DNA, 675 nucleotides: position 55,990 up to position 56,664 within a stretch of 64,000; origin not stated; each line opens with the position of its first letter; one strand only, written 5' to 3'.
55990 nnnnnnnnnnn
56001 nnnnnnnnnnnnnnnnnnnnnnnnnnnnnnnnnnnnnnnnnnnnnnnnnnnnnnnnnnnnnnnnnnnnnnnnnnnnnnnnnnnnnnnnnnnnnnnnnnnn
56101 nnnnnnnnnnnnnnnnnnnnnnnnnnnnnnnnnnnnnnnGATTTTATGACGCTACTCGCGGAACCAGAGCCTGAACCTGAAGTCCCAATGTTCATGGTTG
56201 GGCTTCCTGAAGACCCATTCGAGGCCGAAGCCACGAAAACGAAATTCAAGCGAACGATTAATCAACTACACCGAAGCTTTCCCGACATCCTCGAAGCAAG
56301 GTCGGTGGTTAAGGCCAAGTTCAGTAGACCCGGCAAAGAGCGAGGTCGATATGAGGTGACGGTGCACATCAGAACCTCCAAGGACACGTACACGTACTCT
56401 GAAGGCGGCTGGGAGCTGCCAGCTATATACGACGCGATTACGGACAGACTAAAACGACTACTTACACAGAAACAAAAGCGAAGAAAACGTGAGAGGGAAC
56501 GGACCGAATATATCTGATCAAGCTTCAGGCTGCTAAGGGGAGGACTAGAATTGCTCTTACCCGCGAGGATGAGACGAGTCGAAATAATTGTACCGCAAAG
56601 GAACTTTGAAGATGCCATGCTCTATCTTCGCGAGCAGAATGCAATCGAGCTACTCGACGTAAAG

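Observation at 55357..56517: CBS-domain sensor fused to a ribosome hibernation factor-like (HPF/RaiA) domain in an archaeon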

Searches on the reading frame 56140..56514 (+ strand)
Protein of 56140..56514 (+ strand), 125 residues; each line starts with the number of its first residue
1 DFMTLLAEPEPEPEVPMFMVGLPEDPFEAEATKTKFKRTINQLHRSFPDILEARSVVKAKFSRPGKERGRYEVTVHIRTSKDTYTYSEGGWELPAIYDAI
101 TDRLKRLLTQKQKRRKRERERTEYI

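Call 3: search_protein_families(library=pfam, proteins=[window:56140-56514:+], max_evalue=10)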
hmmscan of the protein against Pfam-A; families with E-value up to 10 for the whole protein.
window:56140-56514:+ (125 aa): 0 families

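Call 4: search_protein_families(library=ncbifam, proteins=[window:56140-56514:+], max_evalue=10)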
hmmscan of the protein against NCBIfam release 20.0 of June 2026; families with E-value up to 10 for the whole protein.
window:56140-56514:+ (125 aa): 1 family
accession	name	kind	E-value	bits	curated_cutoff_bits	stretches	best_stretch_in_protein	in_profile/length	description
TIGR00741.1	yfiA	equivalog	0.0038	17.7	40.9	1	30-119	14-99/102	ribosome hibernation-promoting factor, HPF/YfiA family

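Call 6: search_solved_structures(query=window:56140-56514:+, max_evalue=10, show_alignments=3)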
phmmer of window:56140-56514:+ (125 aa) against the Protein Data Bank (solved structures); distinct sequences matched with E-value up to 10: 0.

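Call 28: search_solved_structures(query=A2, max_evalue=10, show_alignments=4)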
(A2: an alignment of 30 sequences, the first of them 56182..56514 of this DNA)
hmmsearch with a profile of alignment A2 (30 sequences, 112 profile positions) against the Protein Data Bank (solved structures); distinct sequences matched with E-value up to 10: 1.
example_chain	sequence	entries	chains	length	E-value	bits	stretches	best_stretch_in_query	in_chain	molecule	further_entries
8feh_D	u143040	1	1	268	0.063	16.5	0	45-67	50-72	Minor capsid protein A1 fusion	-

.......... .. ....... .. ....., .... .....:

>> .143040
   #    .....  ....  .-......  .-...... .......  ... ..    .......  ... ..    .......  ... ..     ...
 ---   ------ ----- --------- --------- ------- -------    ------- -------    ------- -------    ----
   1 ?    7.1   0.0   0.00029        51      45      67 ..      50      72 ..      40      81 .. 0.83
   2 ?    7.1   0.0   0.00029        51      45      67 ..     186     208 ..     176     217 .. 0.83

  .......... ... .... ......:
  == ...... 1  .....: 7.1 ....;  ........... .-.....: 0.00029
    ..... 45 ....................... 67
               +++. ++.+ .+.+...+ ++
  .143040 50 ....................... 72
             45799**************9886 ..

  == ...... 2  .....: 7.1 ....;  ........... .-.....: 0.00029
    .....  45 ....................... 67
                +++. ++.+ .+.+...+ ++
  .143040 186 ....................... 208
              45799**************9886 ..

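Call 35: predict_structure(alignment_id=A2)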
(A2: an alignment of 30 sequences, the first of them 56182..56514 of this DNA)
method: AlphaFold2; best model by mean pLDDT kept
length: 111 residues; sequences in the alignment: 30
mean_pLDDT: 78.3   pTM: 0.65
mean pLDDT of the five models: 78.3, 64.7, 53.1, 51.8, 49.4
residues with pLDDT >= 90: 6; 70-90: 81; 50-70: 20; < 50: 4
segments of 3 or more residues with pLDDT < 50: 109-111
pLDDT, mean of each block of 10 residues (from residue 1): 83 84 85 84 76 77 87 86 84 69 50 41
secondary structure, 60 per line:
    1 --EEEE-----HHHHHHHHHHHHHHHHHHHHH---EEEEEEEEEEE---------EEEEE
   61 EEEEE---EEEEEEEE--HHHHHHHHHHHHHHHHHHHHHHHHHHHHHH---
elements in order: E3-6 H12-32 E36-46 E56-65 E69-76 H79-108

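Call 38: fold_search(model_id=the predicted structure, library=pdb)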
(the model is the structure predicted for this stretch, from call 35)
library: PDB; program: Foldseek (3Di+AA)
matches with E <= 10: 1043; with E <= 0.001: 23
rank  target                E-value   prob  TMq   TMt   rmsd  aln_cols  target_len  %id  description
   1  4hei_A                8.8e-06  1.00  0.69  0.82   3.4       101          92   13  2A X-RAY STRUCTURE OF HPF from VIBRIO CHOLERAE (released 2012-10-24)
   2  8rd8_D                9.3e-06  1.00  0.70  0.74   3.5       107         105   12  Cryo-EM structure of P. urativorans 70S ribosome in complex with hibernation factors Balon and RaiA (structure 1). (released 2024-02-21)
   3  6qbz_MODEL_1_A        1.0e-05  1.00  0.64  0.65   4.3       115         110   21  Solution structure of the N-terminal domain of the Staphylococcus aureus Hibernation Promoting Factor (released 2019-06-19)
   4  6eri_BV               2.5e-05  1.00  0.70  0.73   3.0       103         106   14  Structure of the chloroplast ribosome with chl-RRF and hibernation-promoting factor (released 2018-04-18)
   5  28lu_y                3.2e-05  1.00  0.71  0.55   3.2       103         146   16  Structure of the Chlamydomonas reinhardtii chlororibosome with factor pY (released 2026-04-01)
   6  5mmj_y                3.9e-05  1.00  0.73  0.70   3.6       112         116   11  Structure of the small subunit of the chloroplast ribosome (released 2017-01-11)
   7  8uu7_w                4.8e-05  1.00  0.67  0.73   3.2       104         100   20  Cryo-EM structure of the Listeria innocua 70S ribosome in complex with HflXr, HPF, and E-site tRNA (structure II-B) (released 2024-02-28)
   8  3tqm_C                7.1e-05  1.00  0.62  0.72   3.8       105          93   15  Structure of an ribosomal subunit interface protein from Coxiella burnetii (released 2011-09-28)
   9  8uu4_w                7.5e-05  1.00  0.68  0.73   3.1       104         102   19  Cryo-EM structure of the Listeria innocua 70S ribosome in complex with HPF (structure I-A) (released 2024-02-28)
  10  4hei_B                8.0e-05  1.00  0.69  0.83   3.3        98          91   15  2A X-RAY STRUCTURE OF HPF from VIBRIO CHOLERAE (released 2012-10-24)
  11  8fmw_W                8.6e-05  1.00  0.60  0.67   3.7       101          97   16  The structure of a hibernating ribosome in the Lyme disease pathogen (released 2023-11-08)
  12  8whx_w                9.2e-05  1.00  0.60  0.54   3.0        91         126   20  Cryo- EM structure of Mycobacterium smegmatis 70S ribosome and RafH. (released 2024-02-28)
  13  5myj_A                1.2e-04  1.00  0.67  0.49   3.2       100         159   15  Structure of 70S ribosome from Lactococcus lactis (released 2017-10-11)
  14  3tqm_B                1.2e-04  1.00  0.62  0.73   3.0       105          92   14  Structure of an ribosomal subunit interface protein from Coxiella burnetii (released 2011-09-28)
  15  2rql_MODEL_1_A        1.6e-04  1.00  0.65  0.74   3.2       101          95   19  Solution structure of the E. coli ribosome hibernation promoting factor HPF (released 2010-02-02)
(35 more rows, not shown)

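Call 49: search_solved_structures(query=A3, max_evalue=10, show_alignments=3)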
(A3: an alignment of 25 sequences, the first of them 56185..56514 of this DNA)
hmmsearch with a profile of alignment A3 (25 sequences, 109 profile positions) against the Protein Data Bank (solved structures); distinct sequences matched with E-value up to 10: 14.
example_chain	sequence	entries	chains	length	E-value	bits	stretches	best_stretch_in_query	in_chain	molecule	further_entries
8feh_D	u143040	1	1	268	0.0018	21.6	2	34-65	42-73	Minor capsid protein A1 fusion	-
4qfh_A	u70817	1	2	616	0.25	14.7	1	32-95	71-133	Glucose-6-phosphate isomerase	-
6qbz_A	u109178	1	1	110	0.25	14.7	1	18-104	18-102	Ribosome hibernation promoting factor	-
2k9d_A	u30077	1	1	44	0.28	14.5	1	38-65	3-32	Phosphoprotein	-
1t6o_A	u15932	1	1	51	0.33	14.3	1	38-58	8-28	phosphoprotein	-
1oks_A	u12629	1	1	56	0.36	14.1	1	38-58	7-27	RNA POLYMERASE ALPHA SUBUNIT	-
6s0x_v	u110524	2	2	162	0.77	13.1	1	19-104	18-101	Ribosome hibernation promoting factor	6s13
7tjg_A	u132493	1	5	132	0.93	12.8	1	29-65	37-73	Minor capsid protein A1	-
7tje_A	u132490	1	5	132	0.97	12.8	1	30-65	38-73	Minor capsid protein A1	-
5nd8_v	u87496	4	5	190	1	12.7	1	19-104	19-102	Ribosome hibernation promotion factor | Ribosome hibernation promoting factor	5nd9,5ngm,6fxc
6br8_A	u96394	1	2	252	1.1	12.6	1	22-85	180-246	Protein A6 homolog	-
6xu6_Cz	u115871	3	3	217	2.8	11.3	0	12-44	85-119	60S ribosomal protein L10a-2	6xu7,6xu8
4v6w_Cz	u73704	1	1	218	3.1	11.1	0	12-44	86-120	60S ribosomal protein L10a-2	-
6br9_A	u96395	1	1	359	5.6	10.3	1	22-85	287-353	Protein A6 homolog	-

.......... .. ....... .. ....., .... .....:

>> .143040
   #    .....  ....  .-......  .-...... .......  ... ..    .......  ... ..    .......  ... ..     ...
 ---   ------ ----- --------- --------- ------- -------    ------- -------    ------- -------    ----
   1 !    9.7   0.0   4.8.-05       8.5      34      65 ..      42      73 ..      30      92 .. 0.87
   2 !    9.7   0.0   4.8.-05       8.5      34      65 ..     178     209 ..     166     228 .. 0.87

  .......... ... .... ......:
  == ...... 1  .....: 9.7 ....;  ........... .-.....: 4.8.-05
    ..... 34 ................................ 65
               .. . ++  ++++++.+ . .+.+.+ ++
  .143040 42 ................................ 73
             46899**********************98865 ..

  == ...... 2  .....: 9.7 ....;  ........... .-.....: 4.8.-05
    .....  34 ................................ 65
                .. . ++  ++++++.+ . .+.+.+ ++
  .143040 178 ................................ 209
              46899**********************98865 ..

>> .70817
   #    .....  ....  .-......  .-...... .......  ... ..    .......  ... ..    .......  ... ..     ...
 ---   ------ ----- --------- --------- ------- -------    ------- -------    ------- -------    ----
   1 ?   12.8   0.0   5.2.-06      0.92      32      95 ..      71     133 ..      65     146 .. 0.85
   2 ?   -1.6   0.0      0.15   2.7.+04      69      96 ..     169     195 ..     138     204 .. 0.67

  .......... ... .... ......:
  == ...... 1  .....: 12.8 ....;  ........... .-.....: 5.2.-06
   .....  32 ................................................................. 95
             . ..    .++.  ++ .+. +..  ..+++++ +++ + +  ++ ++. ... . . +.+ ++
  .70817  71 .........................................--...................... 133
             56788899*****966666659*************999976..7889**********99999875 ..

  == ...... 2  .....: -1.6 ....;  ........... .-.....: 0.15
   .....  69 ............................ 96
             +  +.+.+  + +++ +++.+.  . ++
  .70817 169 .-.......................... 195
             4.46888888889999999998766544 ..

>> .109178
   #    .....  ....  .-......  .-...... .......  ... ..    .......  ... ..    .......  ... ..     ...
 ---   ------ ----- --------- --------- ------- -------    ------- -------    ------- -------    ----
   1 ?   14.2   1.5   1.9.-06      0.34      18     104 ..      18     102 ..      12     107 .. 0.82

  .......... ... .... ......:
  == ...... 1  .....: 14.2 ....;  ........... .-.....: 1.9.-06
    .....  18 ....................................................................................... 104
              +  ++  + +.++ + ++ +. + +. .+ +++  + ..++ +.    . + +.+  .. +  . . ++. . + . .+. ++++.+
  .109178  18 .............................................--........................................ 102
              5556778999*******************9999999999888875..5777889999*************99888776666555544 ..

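Call 56: search_protein_representatives(alignment_id=A2)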
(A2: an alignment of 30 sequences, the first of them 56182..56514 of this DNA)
Query: 30 sequences, 112 profile positions. Proteins with E-value up to 0.001 (for the whole library): 153; up to 1e-10: 103; up to 1e-30: 20. The best 150 are listed.
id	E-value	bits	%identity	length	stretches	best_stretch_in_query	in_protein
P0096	2.1e-56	204.9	-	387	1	1-111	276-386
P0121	3.4e-52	191.4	-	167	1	1-110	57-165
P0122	3.1e-51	188.2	-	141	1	2-103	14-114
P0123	6.6e-44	164.7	-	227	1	1-105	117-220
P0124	2.2e-42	159.8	-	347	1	1-105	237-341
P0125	2.2e-37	143.7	-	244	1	1-109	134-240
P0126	1.9e-36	140.6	-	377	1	1-109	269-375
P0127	2.4e-36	140.3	-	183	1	1-103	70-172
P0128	6.8e-35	135.6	-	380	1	1-109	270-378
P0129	9.6e-35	135.1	-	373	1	1-110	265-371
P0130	1.1e-34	134.9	-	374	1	1-103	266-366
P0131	1.5e-34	134.5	-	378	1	2-104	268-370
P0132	2.3e-33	130.7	-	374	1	1-104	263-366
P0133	3.5e-33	130.1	-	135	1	1-106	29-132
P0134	3.1e-32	127.1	-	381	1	1-108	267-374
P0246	2.2e-07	47.0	-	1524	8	37-88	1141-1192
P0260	1.9e-05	40.8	-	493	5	41-80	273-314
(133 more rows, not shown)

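Call 62: search_solved_structures(query=A5, max_evalue=1, show_alignments=3)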
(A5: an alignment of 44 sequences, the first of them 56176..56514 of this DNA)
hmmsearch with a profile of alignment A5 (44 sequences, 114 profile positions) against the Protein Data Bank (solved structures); distinct sequences matched with E-value up to 1: 41.
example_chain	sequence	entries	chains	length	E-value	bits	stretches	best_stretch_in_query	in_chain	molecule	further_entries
6qbz_A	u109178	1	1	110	4.1e-06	29.9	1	17-108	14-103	Ribosome hibernation promoting factor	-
6s0x_v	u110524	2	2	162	1.5e-05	28.1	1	18-108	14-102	Ribosome hibernation promoting factor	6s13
5nd8_v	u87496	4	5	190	1.6e-05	27.9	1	18-108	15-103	Ribosome hibernation promotion factor | Ribosome hibernation promoting factor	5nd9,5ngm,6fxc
8feh_D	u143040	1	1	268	0.00015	24.8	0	40-67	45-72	Minor capsid protein A1 fusion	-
4v8h_AX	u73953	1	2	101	0.0002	24.4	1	22-108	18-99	Probable sigma(54) modulation protein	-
9sda_9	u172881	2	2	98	0.00062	22.9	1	48-102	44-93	Ribosome hibernation promoting factor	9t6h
8uu4_w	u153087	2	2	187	0.00085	22.4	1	20-108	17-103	Ribosome hibernation promoting factor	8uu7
2rql_A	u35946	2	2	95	0.00089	22.3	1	21-102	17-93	Probable sigma-54 modulation protein | Ribosome hibernation promoting factor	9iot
6h4n_x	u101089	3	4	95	0.0016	21.5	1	22-102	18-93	Ribosome hibernation promoting factor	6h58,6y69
5myj_A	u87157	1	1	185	0.0063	19.6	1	19-107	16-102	Ribosome hibernation promotion factor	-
28lu_y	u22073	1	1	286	0.0081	19.2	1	20-101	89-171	Sigma 54 modulation/S30EA ribosomal protein C-terminal domain-containing protein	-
8wwc_C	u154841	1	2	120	0.0086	19.2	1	24-103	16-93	De novo design protein 120-4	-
1imu_A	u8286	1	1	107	0.017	18.2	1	57-109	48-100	HYPOTHETICAL PROTEIN HI0257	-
9t0z_9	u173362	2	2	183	0.022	17.9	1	19-99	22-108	Ribosome hibernation promoting factor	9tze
4hei_A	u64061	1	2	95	0.047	16.8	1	27-101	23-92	RIBOSOME HIBERNATION PROTEIN YHBH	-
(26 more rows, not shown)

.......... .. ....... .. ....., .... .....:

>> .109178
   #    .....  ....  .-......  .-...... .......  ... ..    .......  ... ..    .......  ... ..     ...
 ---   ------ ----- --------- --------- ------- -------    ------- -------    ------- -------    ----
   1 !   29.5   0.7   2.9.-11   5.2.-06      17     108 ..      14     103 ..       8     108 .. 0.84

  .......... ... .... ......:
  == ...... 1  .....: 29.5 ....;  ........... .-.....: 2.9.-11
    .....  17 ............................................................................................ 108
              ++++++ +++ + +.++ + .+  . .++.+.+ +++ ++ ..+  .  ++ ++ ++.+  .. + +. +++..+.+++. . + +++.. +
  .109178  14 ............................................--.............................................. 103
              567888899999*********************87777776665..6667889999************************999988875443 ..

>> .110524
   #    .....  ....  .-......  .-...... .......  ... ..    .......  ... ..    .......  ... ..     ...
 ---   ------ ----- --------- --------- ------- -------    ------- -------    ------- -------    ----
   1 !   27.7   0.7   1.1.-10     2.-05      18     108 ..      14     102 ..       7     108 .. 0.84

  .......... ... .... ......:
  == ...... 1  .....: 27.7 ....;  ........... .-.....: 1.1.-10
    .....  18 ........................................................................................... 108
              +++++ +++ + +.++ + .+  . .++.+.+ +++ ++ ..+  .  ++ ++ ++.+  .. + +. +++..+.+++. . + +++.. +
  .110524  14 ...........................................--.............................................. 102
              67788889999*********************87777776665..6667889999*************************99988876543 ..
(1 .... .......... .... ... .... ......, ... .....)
